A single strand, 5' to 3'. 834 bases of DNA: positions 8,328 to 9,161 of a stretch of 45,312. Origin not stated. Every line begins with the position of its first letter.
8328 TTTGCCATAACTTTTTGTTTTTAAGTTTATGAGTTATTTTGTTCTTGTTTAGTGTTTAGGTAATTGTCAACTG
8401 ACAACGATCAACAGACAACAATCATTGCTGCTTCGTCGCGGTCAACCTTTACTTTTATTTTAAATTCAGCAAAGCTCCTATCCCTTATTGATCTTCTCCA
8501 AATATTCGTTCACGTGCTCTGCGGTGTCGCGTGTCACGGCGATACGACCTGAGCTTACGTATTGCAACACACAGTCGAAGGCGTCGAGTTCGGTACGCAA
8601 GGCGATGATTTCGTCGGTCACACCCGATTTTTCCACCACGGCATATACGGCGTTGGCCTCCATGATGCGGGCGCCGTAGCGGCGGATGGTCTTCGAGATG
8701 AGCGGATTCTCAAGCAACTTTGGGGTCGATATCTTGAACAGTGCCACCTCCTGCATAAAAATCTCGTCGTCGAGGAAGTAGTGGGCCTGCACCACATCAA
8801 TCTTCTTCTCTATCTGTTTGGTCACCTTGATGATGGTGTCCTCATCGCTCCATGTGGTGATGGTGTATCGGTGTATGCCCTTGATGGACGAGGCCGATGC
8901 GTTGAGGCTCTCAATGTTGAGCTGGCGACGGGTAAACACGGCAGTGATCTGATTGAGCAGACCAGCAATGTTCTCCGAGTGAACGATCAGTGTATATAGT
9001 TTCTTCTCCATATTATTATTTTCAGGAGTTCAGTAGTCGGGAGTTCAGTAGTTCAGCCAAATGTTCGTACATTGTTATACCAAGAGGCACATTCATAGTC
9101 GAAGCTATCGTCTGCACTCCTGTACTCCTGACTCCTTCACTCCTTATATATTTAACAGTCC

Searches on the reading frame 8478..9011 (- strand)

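Call 47: search_protein_families(library=pfam, proteins=[window:8478-9011:-], max_evalue=0.0001)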
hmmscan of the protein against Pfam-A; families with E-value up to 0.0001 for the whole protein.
window:8478-9011:- (177 aa): 4 families
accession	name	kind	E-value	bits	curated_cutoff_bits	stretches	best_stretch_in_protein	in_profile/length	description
PF10369.15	ALS_ss_C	-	1.5e-13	51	23.2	1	87-161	1-73/74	Small subunit of acetolactate synthase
PF22629.2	ACT_AHAS_ss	-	1.4e-10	41.6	27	1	9-75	2-67/67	AHAS small subunit-like ACT domain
PF01842.31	ACT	-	6.9e-08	32.6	27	1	6-70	1-64/66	ACT domain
PF13710.12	ACT_5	-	8.1e-05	22.8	27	0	17-75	4-61/62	ACT domain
